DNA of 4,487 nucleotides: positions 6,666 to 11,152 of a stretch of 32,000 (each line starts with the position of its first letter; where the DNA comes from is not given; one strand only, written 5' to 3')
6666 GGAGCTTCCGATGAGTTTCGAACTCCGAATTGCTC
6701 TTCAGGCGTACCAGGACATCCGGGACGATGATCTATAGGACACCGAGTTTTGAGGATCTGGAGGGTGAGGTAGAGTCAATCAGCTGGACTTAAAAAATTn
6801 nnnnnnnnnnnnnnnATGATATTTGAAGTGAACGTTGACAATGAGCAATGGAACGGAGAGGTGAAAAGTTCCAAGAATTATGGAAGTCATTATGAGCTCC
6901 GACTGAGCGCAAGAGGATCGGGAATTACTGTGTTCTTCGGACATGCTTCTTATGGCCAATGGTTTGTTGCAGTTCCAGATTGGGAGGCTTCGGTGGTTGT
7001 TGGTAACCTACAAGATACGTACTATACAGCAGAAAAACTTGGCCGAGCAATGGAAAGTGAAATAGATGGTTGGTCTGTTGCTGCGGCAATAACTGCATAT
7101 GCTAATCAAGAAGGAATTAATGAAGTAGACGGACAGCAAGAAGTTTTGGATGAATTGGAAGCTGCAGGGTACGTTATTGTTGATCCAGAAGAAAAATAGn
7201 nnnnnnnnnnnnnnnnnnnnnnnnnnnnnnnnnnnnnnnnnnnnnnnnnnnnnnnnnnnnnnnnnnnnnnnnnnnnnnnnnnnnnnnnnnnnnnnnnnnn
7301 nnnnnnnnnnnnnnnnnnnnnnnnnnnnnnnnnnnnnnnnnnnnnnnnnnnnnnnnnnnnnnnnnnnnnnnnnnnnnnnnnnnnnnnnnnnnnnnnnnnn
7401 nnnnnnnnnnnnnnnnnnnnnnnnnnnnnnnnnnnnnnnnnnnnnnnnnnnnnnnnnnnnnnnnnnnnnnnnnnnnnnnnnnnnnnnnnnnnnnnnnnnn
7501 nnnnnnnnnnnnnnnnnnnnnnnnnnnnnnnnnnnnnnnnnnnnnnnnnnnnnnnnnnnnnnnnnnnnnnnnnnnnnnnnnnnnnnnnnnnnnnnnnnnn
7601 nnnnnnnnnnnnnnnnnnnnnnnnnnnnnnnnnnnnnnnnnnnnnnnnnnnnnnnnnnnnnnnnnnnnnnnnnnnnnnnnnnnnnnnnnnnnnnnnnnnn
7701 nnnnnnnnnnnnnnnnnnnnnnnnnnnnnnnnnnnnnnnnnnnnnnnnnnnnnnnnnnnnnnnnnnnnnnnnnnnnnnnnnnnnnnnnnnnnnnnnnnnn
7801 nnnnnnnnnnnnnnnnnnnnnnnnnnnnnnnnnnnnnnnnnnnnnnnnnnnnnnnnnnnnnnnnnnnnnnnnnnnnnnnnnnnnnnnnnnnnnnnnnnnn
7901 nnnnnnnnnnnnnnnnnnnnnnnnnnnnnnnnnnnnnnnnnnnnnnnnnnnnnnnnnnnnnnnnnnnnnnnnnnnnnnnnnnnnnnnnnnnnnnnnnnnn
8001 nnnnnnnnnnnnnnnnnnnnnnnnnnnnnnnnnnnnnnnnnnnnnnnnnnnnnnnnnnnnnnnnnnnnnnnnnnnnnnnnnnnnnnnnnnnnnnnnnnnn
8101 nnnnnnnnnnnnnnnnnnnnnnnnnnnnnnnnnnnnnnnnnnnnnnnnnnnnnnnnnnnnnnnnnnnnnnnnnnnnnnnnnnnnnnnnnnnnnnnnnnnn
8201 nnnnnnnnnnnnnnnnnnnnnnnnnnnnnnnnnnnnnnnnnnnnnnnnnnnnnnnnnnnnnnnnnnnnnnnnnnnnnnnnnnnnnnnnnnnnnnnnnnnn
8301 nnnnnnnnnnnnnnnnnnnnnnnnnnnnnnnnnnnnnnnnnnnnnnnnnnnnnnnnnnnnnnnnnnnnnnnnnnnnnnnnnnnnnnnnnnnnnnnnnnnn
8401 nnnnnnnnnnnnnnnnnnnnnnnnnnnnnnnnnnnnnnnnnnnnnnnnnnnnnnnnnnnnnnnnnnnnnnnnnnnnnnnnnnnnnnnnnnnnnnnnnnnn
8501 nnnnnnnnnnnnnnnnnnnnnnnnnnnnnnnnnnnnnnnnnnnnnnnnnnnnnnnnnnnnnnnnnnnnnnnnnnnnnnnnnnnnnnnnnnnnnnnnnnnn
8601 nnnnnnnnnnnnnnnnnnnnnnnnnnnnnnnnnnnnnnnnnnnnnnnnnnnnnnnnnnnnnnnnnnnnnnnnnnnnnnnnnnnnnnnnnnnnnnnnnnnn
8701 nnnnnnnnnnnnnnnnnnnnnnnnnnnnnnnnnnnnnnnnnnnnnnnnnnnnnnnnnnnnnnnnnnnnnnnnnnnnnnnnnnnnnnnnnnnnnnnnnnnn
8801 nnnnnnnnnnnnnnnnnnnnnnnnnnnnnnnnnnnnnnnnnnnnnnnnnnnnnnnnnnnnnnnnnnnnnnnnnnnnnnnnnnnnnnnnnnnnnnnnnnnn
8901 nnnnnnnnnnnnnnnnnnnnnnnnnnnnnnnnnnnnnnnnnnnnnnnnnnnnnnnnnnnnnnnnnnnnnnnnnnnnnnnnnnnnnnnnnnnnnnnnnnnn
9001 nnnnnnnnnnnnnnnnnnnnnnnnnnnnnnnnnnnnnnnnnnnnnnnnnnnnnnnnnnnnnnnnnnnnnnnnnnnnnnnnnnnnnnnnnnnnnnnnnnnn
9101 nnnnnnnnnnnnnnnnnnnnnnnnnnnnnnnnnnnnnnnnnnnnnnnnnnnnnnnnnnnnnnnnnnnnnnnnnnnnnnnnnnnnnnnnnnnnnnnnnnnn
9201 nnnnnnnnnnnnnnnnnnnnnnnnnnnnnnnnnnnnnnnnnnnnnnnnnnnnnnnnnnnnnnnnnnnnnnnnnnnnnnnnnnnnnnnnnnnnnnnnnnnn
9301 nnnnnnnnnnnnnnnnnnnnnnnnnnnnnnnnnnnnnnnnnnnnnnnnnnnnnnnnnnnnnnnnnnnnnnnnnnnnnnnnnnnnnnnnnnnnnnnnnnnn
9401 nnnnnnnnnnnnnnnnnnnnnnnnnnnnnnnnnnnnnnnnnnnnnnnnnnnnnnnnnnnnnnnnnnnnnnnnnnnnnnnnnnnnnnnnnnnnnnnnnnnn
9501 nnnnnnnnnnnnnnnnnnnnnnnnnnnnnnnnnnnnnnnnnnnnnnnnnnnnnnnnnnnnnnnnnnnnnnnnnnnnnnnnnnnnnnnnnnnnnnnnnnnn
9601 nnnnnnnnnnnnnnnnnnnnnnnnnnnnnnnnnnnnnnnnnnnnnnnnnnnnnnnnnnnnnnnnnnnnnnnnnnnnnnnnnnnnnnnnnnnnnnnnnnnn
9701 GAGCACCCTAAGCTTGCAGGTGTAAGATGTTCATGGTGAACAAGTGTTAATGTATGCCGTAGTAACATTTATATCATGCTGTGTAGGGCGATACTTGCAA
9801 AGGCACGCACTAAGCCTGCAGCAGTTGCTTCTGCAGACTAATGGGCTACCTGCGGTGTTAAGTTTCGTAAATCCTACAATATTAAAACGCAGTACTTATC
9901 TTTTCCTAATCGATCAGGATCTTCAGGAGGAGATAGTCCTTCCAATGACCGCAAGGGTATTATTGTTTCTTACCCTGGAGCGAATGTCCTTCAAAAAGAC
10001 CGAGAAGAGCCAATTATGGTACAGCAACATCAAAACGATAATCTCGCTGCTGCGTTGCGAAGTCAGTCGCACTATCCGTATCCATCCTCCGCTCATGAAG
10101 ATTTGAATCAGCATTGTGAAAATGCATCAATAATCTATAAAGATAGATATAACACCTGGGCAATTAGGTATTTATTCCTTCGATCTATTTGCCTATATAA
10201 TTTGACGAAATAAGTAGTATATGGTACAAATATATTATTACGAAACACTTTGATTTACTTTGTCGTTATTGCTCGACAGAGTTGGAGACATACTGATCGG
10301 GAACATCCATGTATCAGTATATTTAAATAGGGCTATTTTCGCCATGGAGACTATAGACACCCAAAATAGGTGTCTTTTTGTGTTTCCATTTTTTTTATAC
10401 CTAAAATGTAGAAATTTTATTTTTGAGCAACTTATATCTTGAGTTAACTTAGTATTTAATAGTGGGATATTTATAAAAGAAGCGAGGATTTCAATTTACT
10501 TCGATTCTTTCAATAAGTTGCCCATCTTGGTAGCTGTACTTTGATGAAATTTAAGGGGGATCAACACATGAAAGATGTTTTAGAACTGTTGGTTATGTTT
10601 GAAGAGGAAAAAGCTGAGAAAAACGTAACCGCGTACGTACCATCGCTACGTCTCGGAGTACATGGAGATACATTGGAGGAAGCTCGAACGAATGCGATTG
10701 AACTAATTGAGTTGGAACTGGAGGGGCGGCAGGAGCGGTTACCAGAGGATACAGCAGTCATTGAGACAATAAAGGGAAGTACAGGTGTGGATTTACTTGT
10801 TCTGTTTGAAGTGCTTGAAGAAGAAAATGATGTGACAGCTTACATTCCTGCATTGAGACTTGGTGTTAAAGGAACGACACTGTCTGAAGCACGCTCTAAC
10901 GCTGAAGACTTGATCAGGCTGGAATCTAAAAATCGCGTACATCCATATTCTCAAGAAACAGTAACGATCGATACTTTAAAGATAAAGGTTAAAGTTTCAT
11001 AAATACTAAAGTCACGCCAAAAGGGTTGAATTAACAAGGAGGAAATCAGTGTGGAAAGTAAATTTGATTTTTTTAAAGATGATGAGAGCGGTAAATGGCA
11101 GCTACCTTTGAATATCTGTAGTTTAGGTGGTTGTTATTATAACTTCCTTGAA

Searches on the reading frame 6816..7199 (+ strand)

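Call 88: search_protein_families(library=pfam, proteins=[window:6816-7199:+], max_evalue=0.001)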
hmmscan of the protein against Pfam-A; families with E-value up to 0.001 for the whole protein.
window:6816-7199:+ (127 aa): 1 family
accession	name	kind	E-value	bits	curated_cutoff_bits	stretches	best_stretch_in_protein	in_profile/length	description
PF20323.3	DUF6618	-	2.6e-06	28.1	27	1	31-97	23-88/92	Family of unknown function (DUF6618)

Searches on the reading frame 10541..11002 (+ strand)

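Call 88: search_protein_families(library=pfam, proteins=[window:10541-11002:+], max_evalue=0.001)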
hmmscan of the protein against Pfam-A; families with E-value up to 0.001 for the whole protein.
window:10541-11002:+ (153 aa): 1 family
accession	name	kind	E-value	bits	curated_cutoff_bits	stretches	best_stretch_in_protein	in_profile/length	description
PF12910.14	PHD_like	-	0.00021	21.8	27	0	9-56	46-96/141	Antitoxin of toxin-antitoxin, RelE / RelB, TA system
